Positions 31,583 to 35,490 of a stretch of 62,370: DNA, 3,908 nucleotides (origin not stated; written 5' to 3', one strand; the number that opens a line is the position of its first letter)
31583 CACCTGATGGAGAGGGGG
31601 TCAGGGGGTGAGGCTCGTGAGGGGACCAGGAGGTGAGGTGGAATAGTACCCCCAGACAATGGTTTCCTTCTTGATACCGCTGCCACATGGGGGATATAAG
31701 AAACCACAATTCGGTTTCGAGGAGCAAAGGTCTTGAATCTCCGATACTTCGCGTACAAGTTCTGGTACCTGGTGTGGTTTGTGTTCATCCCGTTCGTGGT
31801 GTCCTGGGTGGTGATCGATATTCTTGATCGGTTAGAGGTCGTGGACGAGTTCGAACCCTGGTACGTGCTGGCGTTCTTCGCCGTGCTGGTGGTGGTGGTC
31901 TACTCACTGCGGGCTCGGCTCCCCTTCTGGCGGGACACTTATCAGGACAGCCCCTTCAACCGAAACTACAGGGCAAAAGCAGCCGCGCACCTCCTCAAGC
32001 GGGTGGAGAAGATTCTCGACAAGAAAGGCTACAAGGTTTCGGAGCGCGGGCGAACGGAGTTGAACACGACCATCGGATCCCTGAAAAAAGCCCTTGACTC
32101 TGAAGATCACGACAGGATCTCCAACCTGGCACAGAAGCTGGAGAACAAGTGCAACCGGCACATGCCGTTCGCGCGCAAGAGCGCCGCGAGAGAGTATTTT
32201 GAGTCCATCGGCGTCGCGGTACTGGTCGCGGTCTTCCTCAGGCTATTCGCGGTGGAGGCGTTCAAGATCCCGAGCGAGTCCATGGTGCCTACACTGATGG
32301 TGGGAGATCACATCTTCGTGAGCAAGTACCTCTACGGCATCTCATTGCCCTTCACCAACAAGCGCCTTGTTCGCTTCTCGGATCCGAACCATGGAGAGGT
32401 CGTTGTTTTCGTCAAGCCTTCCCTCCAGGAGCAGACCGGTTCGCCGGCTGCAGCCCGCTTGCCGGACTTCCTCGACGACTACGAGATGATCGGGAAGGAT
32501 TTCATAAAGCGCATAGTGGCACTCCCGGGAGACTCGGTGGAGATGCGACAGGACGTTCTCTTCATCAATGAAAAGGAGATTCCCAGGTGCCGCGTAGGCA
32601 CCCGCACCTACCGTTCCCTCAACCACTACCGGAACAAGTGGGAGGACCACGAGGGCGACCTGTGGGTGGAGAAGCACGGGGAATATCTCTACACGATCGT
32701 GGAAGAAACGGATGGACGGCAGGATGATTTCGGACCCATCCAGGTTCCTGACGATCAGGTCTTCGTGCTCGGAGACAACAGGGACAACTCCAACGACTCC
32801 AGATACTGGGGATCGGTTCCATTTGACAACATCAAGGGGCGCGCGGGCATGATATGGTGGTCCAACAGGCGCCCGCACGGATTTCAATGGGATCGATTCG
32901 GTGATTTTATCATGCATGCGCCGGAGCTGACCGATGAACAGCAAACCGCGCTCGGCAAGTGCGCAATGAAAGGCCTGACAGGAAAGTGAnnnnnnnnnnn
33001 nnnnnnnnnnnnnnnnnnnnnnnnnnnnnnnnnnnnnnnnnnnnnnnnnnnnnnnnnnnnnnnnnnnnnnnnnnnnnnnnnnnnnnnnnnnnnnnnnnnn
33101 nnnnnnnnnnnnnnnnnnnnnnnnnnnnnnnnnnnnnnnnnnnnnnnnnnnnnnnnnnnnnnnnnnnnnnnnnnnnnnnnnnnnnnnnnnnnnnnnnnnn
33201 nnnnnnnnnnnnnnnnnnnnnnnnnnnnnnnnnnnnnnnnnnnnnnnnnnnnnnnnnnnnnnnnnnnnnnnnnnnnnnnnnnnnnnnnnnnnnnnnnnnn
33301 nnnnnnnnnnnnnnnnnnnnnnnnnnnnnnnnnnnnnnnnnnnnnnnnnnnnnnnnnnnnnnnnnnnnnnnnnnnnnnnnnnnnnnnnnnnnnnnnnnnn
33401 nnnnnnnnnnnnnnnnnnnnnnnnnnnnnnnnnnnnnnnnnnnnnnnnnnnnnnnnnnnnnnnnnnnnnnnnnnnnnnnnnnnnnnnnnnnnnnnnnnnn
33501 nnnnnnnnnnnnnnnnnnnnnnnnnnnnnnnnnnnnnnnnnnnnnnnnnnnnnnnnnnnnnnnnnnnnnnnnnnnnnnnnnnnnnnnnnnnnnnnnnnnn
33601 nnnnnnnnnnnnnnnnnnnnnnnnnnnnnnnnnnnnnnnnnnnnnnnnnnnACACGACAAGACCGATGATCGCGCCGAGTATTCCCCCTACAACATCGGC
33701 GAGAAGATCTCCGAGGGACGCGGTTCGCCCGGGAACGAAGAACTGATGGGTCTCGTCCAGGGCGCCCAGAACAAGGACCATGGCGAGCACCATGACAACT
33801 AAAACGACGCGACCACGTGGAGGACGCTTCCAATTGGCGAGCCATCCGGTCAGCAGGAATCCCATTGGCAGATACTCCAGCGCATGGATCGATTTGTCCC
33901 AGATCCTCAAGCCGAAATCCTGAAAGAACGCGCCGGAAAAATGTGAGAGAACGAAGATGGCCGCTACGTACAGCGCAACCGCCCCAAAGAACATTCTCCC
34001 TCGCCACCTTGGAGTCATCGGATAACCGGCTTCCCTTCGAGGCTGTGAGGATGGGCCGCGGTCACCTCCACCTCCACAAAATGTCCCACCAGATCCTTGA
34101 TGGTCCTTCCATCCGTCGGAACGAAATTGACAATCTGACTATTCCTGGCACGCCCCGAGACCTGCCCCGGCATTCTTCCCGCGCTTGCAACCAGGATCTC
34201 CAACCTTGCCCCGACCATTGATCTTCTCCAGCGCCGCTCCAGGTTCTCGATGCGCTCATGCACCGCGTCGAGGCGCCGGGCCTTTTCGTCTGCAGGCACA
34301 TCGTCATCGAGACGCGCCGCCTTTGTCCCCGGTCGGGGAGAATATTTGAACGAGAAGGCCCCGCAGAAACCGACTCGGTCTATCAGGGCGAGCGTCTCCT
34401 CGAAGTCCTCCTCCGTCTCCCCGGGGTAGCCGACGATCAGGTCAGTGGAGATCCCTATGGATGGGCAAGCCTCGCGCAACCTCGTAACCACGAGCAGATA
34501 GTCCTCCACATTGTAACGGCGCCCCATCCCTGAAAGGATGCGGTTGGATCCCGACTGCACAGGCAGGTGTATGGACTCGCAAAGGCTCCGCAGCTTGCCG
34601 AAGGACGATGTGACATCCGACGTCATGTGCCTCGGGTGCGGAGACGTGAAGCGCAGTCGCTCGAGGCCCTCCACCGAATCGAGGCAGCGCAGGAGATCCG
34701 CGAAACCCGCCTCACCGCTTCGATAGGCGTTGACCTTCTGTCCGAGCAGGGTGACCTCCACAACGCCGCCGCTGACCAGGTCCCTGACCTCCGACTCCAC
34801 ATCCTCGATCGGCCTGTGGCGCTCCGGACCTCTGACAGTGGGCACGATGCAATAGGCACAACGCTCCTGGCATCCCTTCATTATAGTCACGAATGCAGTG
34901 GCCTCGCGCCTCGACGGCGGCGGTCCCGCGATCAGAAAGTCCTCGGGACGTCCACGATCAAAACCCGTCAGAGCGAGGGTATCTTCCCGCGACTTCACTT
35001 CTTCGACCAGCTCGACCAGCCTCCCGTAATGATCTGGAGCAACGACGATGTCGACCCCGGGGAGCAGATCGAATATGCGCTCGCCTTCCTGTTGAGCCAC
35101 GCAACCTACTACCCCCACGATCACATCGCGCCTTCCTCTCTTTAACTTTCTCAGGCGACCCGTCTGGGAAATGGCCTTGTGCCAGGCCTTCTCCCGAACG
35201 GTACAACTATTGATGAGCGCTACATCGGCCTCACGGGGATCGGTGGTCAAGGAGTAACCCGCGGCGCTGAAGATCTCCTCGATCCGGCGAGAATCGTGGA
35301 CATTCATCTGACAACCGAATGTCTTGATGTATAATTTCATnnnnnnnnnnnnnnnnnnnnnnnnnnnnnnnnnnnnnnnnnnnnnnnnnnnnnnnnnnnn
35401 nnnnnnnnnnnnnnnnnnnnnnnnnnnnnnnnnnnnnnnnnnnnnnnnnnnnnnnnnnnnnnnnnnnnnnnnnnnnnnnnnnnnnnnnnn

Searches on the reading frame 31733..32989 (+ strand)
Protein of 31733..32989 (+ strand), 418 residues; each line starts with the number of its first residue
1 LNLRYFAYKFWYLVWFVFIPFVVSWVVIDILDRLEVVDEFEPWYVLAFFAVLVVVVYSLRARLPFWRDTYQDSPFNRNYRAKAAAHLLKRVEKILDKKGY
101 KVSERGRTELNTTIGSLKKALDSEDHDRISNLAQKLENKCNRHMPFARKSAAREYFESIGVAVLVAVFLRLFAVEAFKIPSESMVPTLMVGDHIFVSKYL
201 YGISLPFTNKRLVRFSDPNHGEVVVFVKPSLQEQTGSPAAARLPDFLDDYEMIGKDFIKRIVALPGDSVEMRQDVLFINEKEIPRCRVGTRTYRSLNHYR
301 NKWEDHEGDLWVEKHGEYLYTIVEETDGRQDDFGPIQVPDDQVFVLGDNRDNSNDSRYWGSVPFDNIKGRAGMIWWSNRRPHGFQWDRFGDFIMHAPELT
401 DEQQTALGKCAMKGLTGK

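Call 44: search_protein_families(library=pfam, proteins=[window:31733-32989:+], max_evalue=0.00001)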
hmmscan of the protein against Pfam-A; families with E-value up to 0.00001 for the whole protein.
window:31733-32989:+ (418 aa): 1 family
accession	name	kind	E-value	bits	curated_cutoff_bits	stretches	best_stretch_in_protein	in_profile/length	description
PF10502.14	Peptidase_S26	-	8.5e-47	159.7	22.9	1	153-376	2-168/168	Signal peptidase, peptidase S26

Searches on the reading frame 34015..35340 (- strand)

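Call 44: search_protein_families(library=pfam, proteins=[window:34015-35340:-], max_evalue=0.00001)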
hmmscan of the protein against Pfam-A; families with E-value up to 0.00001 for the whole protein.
window:34015-35340:- (441 aa): 3 families
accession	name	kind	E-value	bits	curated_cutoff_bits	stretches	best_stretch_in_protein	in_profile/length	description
PF00919.26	UPF0004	-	7.2e-29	100.1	27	1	2-100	1-97/98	Uncharacterized protein family UPF0004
PF04055.27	Radical_SAM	-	8.2e-26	91.6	29.5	1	152-320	2-166/166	Radical SAM superfamily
PF01938.26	TRAM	-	1.5e-08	34.8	21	1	373-439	1-61/61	TRAM domain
